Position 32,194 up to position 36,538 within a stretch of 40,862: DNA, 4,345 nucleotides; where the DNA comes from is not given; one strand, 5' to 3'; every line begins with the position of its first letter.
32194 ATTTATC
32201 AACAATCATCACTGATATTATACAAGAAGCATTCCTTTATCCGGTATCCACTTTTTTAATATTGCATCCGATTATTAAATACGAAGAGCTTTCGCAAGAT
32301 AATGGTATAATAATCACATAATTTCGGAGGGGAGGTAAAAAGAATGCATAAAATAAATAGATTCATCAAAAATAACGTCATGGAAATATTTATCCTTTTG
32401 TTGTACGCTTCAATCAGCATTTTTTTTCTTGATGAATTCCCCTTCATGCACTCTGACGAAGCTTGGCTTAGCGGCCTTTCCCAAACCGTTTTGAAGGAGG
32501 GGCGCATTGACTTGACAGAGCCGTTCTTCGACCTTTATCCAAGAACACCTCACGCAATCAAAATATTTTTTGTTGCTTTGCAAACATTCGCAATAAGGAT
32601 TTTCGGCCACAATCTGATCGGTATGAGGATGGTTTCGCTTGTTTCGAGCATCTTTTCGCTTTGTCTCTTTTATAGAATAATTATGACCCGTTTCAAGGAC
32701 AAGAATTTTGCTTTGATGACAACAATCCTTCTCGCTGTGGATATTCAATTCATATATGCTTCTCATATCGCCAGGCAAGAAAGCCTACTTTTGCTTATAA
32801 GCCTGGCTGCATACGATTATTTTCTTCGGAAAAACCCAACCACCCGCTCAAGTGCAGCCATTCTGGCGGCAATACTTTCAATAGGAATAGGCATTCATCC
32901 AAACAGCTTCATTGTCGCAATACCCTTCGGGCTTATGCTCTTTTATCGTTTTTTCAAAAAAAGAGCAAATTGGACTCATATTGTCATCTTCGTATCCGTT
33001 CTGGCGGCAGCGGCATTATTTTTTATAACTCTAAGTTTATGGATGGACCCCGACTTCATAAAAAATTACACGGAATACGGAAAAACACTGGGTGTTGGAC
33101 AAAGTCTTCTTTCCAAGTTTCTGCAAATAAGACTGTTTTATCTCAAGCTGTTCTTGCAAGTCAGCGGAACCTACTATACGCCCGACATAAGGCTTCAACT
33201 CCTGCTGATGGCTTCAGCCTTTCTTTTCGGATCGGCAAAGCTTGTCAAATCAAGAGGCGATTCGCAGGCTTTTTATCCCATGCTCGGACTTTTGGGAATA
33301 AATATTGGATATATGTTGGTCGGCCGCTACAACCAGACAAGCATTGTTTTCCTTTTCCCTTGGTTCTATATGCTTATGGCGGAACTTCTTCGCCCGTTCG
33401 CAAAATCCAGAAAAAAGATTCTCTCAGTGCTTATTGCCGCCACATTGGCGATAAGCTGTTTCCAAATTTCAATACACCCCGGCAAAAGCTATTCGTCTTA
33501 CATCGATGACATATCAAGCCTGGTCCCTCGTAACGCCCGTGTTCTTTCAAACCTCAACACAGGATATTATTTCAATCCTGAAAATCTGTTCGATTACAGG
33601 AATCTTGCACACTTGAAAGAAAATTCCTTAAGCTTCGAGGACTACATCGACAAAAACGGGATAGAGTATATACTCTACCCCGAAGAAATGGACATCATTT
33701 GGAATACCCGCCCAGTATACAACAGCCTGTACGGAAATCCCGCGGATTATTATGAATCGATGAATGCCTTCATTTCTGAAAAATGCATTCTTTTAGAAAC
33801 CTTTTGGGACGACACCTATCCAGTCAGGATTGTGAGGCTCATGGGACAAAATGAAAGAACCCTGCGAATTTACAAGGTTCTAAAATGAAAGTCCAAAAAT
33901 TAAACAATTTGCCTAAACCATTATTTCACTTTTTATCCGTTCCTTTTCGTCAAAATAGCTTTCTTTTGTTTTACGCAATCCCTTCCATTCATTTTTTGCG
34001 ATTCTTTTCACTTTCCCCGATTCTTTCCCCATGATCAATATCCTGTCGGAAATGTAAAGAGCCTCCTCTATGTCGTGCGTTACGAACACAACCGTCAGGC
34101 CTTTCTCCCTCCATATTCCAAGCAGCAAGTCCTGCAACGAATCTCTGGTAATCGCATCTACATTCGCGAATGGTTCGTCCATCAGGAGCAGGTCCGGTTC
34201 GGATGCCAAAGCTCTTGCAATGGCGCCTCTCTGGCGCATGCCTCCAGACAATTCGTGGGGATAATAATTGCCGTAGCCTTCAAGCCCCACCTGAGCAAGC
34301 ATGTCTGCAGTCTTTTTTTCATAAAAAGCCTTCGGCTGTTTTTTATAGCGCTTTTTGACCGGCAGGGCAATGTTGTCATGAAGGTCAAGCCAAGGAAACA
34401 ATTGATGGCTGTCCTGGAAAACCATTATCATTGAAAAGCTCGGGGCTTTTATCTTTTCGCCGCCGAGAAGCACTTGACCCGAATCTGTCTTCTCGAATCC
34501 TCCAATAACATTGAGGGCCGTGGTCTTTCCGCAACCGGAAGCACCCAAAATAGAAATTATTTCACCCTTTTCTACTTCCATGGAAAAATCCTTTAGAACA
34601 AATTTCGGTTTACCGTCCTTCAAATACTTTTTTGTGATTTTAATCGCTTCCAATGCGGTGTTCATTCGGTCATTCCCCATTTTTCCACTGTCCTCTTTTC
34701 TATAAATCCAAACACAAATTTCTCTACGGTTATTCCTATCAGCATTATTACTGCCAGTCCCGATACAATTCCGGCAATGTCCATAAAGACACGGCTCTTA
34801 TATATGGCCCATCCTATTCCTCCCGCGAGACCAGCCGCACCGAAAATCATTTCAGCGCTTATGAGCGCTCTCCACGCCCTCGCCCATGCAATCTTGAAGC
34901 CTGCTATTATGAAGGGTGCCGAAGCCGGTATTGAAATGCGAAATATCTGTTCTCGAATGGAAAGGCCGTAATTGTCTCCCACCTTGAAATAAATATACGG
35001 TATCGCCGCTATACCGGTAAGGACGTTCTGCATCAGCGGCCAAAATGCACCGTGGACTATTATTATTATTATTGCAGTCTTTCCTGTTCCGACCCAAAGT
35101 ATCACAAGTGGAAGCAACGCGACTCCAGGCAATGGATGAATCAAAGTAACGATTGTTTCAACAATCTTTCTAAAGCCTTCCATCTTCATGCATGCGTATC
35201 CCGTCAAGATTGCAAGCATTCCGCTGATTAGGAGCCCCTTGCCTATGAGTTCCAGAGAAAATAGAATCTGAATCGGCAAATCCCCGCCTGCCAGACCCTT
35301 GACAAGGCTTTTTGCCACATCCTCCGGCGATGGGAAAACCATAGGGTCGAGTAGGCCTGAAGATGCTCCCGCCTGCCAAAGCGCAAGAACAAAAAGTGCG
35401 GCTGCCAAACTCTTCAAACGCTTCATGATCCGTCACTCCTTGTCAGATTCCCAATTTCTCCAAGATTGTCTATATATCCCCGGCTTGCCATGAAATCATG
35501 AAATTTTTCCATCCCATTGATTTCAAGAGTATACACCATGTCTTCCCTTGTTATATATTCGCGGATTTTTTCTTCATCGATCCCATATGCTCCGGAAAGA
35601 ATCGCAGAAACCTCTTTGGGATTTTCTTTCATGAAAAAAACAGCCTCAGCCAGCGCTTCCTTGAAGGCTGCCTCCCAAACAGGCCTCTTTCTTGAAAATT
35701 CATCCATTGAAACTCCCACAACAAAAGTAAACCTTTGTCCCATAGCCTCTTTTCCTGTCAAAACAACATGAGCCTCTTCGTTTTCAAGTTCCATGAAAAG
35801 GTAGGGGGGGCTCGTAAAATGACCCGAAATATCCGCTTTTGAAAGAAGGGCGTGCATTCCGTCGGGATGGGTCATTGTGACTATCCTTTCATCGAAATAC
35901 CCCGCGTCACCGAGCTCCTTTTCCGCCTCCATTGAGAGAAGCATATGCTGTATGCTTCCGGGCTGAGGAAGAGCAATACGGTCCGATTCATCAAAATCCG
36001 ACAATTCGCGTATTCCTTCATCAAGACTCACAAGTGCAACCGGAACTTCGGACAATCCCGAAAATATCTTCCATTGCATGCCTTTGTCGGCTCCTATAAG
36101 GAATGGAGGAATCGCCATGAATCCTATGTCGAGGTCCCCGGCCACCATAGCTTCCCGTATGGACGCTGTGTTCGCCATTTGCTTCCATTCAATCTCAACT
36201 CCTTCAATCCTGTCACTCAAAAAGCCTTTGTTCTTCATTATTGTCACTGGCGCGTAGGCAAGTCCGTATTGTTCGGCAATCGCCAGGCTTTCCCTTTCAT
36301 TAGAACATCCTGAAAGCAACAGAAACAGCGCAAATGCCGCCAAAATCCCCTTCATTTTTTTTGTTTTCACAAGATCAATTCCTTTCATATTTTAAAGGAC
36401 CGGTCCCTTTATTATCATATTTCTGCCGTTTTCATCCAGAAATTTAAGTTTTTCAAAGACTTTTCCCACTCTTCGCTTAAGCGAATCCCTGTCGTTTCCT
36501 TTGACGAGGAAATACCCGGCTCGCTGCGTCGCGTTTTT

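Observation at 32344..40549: Candidate new surface-glycosylation system: Arn/Gtr-like GT2 + GT-C pair fed by a dTDP-4-amino-4,6-dideoxyhexose pathway, with an ATP-grasp ligase and an ABC importer built into the operon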

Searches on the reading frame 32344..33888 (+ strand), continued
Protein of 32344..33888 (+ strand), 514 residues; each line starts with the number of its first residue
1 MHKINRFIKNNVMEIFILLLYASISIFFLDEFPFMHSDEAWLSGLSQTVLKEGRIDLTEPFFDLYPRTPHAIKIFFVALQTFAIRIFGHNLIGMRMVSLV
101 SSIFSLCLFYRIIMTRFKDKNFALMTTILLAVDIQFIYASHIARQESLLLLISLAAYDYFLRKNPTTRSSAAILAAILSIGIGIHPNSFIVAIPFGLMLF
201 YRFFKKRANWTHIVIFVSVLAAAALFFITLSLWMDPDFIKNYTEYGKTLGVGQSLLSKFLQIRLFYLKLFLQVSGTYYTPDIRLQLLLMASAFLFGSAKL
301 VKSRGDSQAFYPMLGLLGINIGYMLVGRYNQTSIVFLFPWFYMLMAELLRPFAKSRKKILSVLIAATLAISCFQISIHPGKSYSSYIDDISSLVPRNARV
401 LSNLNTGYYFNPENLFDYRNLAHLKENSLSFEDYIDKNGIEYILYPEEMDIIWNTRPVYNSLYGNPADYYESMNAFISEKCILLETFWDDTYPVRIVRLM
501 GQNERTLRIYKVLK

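Call 64: search_protein_families(library=pfam, proteins=[L082:55-1173:+, L082:1115-3268:+, L082:1340-2452:-, L082:2480-3295:-, L082:3326-4603:-, L082:4934-6025:-, L082:4862-5809:+, L082:6685-7476:-, L082:6687-7454:+, L082:20043-20567:+], max_evalue=0.00001)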
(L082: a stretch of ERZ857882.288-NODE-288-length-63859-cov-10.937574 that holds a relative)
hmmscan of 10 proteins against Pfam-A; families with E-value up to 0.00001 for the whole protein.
L082:55-1173:+ (372 aa): 0 families

L082:1115-3268:+ (717 aa): 0 families

L082:1340-2452:- (370 aa): 3 families
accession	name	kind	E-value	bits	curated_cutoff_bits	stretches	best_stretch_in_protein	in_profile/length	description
PF13407.12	Peripla_BP_4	-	2.8e-37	129.1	35.1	1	76-326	1-252/258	Periplasmic binding protein domain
PF00532.27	Peripla_BP_1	-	5.3e-17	62.6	22.2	1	94-332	22-265/281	Periplasmic binding proteins and sugar binding domain of LacI family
PF13458.12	Peripla_BP_6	-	1.3e-08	35.4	31.7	1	94-295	28-230/343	Periplasmic binding protein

L082:2480-3295:- (271 aa): 1 family
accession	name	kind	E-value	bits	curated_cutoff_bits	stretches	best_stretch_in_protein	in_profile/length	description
PF01261.30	AP_endonuc_2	-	1.1e-27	97.8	31.1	1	23-262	2-244/249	Xylose isomerase-like TIM barrel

L082:3326-4603:- (425 aa): 1 family
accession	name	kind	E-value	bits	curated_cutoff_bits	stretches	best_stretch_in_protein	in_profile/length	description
PF00480.26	ROK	-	1.1e-41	143.7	22.9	1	119-407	11-291/294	ROK family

L082:4934-6025:- (363 aa): 2 families
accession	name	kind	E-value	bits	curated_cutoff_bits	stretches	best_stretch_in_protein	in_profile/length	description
PF12850.12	Metallophos_2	-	5.5e-16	59.4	27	1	68-263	1-149/154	Calcineurin-like phosphoesterase superfamily domain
PF00149.33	Metallophos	-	2e-14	54.9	21.5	1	68-231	1-190/191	Calcineurin-like phosphoesterase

L082:4862-5809:+ (315 aa): 0 families

L082:6685-7476:- (263 aa): 1 family
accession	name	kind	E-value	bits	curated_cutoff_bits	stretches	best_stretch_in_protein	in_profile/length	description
PF01909.29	NTP_transf_2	-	7.6e-06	26.7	21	0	51-96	3-46/93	Nucleotidyltransferase domain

L082:6687-7454:+ (255 aa): 0 families

L082:20043-20567:+ (174 aa): 1 family
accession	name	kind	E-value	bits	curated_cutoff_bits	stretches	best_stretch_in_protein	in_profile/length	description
PF02082.26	Rrf2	-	3.5e-37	127.9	30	1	40-169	2-131/132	Iron-dependent Transcriptional regulator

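Call 88: search_protein_families(library=pfam, proteins=[L055:4386-6029:-, L055:6123-8126:-, L055:8404-9822:-, L055:11632-12696:-, L055:12758-14038:-, L055:14063-14614:-, L055:15438-16613:-, L055:16725-17906:-], max_evalue=0.00001)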
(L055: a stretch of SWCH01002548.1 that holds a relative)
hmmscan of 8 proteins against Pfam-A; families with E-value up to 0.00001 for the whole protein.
L055:4386-6029:- (547 aa): 2 families
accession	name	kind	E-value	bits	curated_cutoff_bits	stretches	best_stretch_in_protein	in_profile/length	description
PF00920.27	ILVD_EDD_N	-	2.4e-106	355.9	27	1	30-341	1-315/316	Dihydroxy-acid/6-phosphogluconate dehydratase N-terminal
PF24877.1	ILV_EDD_C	-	3.8e-71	238.9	27.7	1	353-543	2-191/191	Dihydroxy-acid/6-phosphogluconate dehydratase C-terminal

L055:6123-8126:- (667 aa): 13 families
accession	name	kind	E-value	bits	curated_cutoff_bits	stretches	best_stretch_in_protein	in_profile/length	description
PF00724.26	Oxidored_FMN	-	1.2e-62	212.7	27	1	7-358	1-339/342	NADH:flavin oxidoreductase / NADH oxidase family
PF07992.20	Pyr_redox_2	-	1e-40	140.4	26.1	1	406-633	2-246/291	Pyridine nucleotide-disulphide oxidoreductase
PF00070.33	Pyr_redox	-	8.7e-18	65.1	22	1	529-602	1-72/82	Pyridine nucleotide-disulphide oxidoreductase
PF13738.12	Pyr_redox_3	-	2.2e-15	57.1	30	1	485-633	121-276/305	Pyridine nucleotide-disulphide oxidoreductase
PF01266.30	DAO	-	1.6e-14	54.6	27.9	0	529-559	1-31/353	FAD dependent oxidoreductase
PF13450.12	NAD_binding_8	-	7e-12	45.9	21.9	1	409-450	1-42/68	NAD(P)-binding Rossmann-like domain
PF12831.13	FAD_oxidored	-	9.1e-10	38.8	27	1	407-453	2-48/416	FAD dependent oxidoreductase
PF03486.20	HI0933_like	-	9.1e-09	35.5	50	0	406-443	2-39/244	HI0933-like protein Rossmann domain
PF01262.27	AlaDh_PNT_C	-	2.5e-08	34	23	0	404-438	28-62/214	Alanine dehydrogenase/PNT, C-terminal domain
PF00890.30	FAD_binding_2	-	1.3e-07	31.6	20.4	0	407-443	2-38/414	FAD binding domain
PF02737.24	3HCDH_N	-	8.8e-07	29.4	22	0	406-437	1-32/180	3-hydroxyacyl-CoA dehydrogenase, NAD binding domain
PF13434.12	Lys_Orn_oxgnase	-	1.8e-06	27.7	21.3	0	480-557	139-218/339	L-lysine 6-monooxygenase/L-ornithine 5-monooxygenase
PF01134.28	GIDA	-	3.5e-06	26.8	22.1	0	407-436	2-31/391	Glucose inhibited division protein A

L055:8404-9822:- (472 aa): 8 families
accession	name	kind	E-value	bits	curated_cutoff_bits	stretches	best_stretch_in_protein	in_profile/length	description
PF00158.32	Sigma54_activat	-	1.1e-62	211.1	20.2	1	158-322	1-166/168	Sigma-54 interaction domain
PF25601.1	AAA_lid_14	-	1.5e-22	79.6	27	1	329-410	1-82/87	AAA+ ATPase lid domain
PF14532.12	Sigma54_activ_2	-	2.6e-22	80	25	1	164-328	6-138/138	Sigma-54 interaction domain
PF02954.25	HTH_8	-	6.3e-14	51.9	22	1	428-467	3-42/42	Bacterial regulatory protein, Fis family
PF08448.16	PAS_4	-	4.5e-09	37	23.1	1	31-129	6-105/110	PAS fold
PF07728.20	AAA_5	-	1.8e-08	34.9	22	1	181-303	1-127/139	AAA domain (dynein-related subfamily)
PF00004.35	AAA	-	7.2e-08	33.4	21.2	1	183-312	2-123/131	ATPase family associated with various cellular activities (AAA)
PF01078.27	Mg_chelatase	-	1.9e-06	27.9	20.3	0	237-301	94-160/207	Magnesium chelatase, subunit ChlI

L055:11632-12696:- (354 aa): 1 family
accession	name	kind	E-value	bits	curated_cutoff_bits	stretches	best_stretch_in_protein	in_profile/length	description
PF03480.18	DctP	-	1.1e-66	225.5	23.4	1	48-333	1-285/286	Bacterial extracellular solute-binding protein, family 7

L055:12758-14038:- (426 aa): 1 family
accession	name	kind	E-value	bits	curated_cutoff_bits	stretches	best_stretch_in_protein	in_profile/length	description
PF06808.19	DctM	-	2.7e-101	339.8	23.8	1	9-419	1-413/413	Tripartite ATP-independent periplasmic transporter, DctM component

L055:14063-14614:- (183 aa): 1 family
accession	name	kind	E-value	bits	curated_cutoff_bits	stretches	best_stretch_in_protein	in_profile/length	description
PF04290.18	DctQ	-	5e-25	88.3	28.3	1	31-160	2-130/132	Tripartite ATP-independent periplasmic transporters, DctQ component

L055:15438-16613:- (391 aa): 2 families
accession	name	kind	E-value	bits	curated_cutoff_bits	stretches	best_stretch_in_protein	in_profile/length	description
PF00557.29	Peptidase_M24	-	2.1e-38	132.6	23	1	169-374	5-208/208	Metallopeptidase family M24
PF01321.24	Creatinase_N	-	2.3e-19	70.6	22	1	12-158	1-128/128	Creatinase/Prolidase N-terminal domain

L055:16725-17906:- (393 aa): 2 families
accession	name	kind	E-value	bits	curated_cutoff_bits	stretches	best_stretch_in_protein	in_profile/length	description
PF01546.33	Peptidase_M20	-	8.2e-43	147.1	24.6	1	72-385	1-202/206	Peptidase family M20/M25/M40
PF07687.19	M20_dimer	-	2.6e-16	59.9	21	1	185-276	8-93/107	Peptidase dimerisation domain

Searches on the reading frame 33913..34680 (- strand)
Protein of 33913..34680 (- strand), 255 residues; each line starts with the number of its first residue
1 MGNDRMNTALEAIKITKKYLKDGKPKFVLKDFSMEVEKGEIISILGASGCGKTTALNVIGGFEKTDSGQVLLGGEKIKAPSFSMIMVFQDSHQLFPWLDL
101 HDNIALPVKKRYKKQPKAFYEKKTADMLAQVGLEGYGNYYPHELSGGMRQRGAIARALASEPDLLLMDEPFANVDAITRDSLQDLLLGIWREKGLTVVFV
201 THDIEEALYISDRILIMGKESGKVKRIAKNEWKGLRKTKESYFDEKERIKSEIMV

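Call 3: search_protein_families(library=pfam, proteins=[window:33913-34680:-], max_evalue=0.01)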
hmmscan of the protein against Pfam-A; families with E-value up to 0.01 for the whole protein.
window:33913-34680:- (255 aa): 5 families
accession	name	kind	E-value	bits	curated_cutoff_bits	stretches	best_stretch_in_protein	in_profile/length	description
PF00005.33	ABC_tran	-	7.2e-30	104.8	25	1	29-172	1-137/137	ABC transporter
PF13304.12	AAA_21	-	8e-06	26.6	27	0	134-204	228-300/304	AAA domain, putative AbiEii toxin, Type IV TA system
PF03215.21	Rad17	-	0.0015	18.9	23.8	1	11-60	19-66/186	Rad17 P-loop domain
PF09818.15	ABC_ATPase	-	0.0079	15.7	23.2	0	144-218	158-231/283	P-loop domain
PF13401.12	AAA_22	-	0.0099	16.6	27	0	40-200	6-121/130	AAA domain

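Call 4: search_protein_families(library=ncbifam, proteins=[window:33913-34680:-], max_evalue=0.01)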
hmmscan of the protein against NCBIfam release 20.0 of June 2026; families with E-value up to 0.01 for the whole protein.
window:33913-34680:- (255 aa): 190 families (the best 25 are shown)
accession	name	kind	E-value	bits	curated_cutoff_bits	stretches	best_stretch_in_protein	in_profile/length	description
NF040729.1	ABC_ATP_SaoA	equivalog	5.9e-67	225.7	360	1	13-243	5-233/248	ABC transporter ATP-binding protein SaoA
NF008421.0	PRK11248.1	equivalog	1.3e-59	201.8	357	1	22-226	12-211/255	taurine ABC transporter ATP-binding subunit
TIGR01184.1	ntrCD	subfamily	5.1e-59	199.6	291.8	1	29-219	1-190/230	nitrate ABC transporter ATP-binding protein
NF043075.1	MMSYN1_0197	equivalog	3e-55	187.5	550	1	14-228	7-215/341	spermidine/putrescine ABC transporter ATP-binding protein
TIGR03265.1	PhnT2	equivalog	1.3e-53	182.5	457.7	1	25-227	16-216/353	putative 2-aminoethylphosphonate ABC transporter ATP-binding protein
NF006987.0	PRK09452.1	equivalog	4.7e-53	180.2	482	1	11-225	19-227/378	spermidine/putrescine ABC transporter ATP-binding protein PotA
TIGR01186.1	proV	subfamily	2.3e-52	178.3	326.6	1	28-224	8-208/363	betaine/proline/choline family ABC transporter ATP-binding protein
TIGR01187.1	potA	subfamily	1.5e-51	175.5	355.6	1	44-230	1-185/325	polyamine ABC transporter ATP-binding protein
TIGR03258.1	PhnT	equivalog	3.7e-51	174.3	499.15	1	26-219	21-215/359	2-aminoethylphosphonate ABC transport system ATP-binding subunit PhnT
TIGR00968.1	3a0106s01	subfamily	1.2e-48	165.7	342.75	1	27-228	14-213/237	sulfate ABC transporter ATP-binding protein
NF040933.2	ABC_arch_GlcV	equivalog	2.7e-48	164.7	450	1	13-229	6-225/357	glucose ABC transporter ATP-binding protein GlcV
NF008420.0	PRK11247.1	equivalog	3.4e-47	160.8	395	1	12-222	15-210/257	aliphatic sulfonates ABC transporter ATP-binding protein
NF008621.0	PRK11607.1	equivalog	1.2e-46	159.2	613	1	8-229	18-233/377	putrescine ABC transporter ATP-binding subunit PotG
NF040840.2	tungstate_WtpC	equivalog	2.3e-45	155.4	440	1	25-228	12-213/347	tungstate ABC transporter ATP-binding protein WtpC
NF008105.0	PRK10851.1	equivalog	1.5e-44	152.2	502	1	26-227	15-218/362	sulfate/thiosulfate ABC transporter ATP-binding protein CysA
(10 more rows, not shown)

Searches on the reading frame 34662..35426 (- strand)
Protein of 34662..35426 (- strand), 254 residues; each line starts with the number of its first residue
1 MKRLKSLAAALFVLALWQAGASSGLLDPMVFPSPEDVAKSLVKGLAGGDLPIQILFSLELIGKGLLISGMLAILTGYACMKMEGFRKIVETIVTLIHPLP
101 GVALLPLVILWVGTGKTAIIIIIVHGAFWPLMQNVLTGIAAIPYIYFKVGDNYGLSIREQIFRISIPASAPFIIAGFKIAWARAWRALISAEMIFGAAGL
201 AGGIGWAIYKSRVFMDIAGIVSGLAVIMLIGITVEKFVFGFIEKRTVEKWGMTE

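Call 3: search_protein_families(library=pfam, proteins=[window:34662-35426:-], max_evalue=0.01)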
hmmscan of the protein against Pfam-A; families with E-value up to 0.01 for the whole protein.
window:34662-35426:- (254 aa): 1 family
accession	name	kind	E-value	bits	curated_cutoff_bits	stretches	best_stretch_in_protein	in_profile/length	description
PF00528.27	BPD_transp_1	-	2.4e-18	67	26.4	1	71-246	4-182/184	Binding-protein-dependent transport system inner membrane component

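Call 4: search_protein_families(library=ncbifam, proteins=[window:34662-35426:-], max_evalue=0.01)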
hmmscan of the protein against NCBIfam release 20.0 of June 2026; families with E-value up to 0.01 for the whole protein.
window:34662-35426:- (254 aa): 7 families
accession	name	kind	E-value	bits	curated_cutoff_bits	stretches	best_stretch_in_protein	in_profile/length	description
NF040733.1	ABC_perm_U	equivalog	1.9e-23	83.3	295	1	4-250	9-248/251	ABC transporter permease subunit SaoP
NF008470.0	PRK11365.1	equivalog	4.1e-21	75.6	347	1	11-231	19-235/263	aliphatic sulfonate ABC transporter permease SsuC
NF007545.0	PRK10160.1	equivalog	4.9e-21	75.3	342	1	6-236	27-258/275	taurine ABC transporter permease TauC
TIGR01183.1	ntrB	equivalog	5.3e-21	75.2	209.05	1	49-238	14-199/202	nitrate ABC transporter permease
NF008196.0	PRK10952.1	equivalog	7.3e-06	25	439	1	54-233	146-320/356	glycine betaine/L-proline ABC transporter permease ProW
TIGR03416.1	ABC_choXWV_perm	equivalog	5.2e-05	22.8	363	1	56-230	90-260/267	choline ABC transporter permease subunit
TIGR01581.1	Mo_ABC_porter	hypoth_equivalog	0.00021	20.8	210.3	1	114-230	101-217/225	ABC transporter permease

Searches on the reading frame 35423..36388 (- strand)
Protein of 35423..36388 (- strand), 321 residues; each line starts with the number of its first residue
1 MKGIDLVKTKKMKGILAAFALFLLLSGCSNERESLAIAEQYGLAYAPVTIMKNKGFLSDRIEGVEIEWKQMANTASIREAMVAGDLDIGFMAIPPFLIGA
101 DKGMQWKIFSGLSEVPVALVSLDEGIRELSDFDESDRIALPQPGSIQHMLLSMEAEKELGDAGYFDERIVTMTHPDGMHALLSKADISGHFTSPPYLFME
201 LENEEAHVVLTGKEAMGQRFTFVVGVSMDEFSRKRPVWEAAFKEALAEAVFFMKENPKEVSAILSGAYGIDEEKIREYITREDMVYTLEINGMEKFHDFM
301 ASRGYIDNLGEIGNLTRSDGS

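Call 3: search_protein_families(library=pfam, proteins=[window:35423-36388:-], max_evalue=0.01)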
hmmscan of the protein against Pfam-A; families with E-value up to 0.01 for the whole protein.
window:35423-36388:- (321 aa): 3 families
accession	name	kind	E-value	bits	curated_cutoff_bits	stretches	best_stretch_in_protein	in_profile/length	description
PF13379.11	NMT1_2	-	1.5e-08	35.3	24.7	1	42-254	15-239/252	NMT1-like family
PF09084.16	NMT1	-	9e-05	22.9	20.5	1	46-259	5-215/216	NMT1/THI5 like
PF12974.12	Phosphonate-bd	-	0.0011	18.8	27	1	57-202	23-173/242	ABC transporter, phosphonate, periplasmic substrate-binding protein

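Call 4: search_protein_families(library=ncbifam, proteins=[window:35423-36388:-], max_evalue=0.01)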
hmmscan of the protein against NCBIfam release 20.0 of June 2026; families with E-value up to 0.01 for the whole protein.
window:35423-36388:- (321 aa): 5 families
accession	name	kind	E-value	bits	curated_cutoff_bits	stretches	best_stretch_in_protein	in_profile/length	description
TIGR01728.1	SsuA_fam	subfamily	1.6e-25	89.9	163.5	1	37-307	3-275/290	aliphatic sulfonate ABC transporter substrate-binding protein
TIGR01729.1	taurine_ABC_bnd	equivalog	1.9e-09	37.4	304.25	1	61-258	24-218/300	taurine ABC transporter substrate-binding protein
NF008553.0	PRK11480.1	equivalog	3.6e-06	26.4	490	1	59-250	46-232/320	taurine ABC transporter substrate-binding protein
NF040735.1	SBP_SaoX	equivalog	9.5e-05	21.6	300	1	71-273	36-238/330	ABC transporter substrate-binding subunit SaoX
NF008588.0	PRK11553.1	subfamily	0.00053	19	299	1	27-281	21-268/319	aliphatic sulfonate ABC transporter substrate-binding protein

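Call 50: search_solved_structures(query=window:35423-36388:-, max_evalue=0.01)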
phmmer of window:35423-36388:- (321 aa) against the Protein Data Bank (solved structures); distinct sequences matched with E-value up to 0.01: 1.
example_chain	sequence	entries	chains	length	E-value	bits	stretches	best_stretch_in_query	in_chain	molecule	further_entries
6ssy_A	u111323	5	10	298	1.4e-05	27.8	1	60-249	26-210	Taurine-binding periplasmic protein | Taurine ABC transporter substrate-binding protein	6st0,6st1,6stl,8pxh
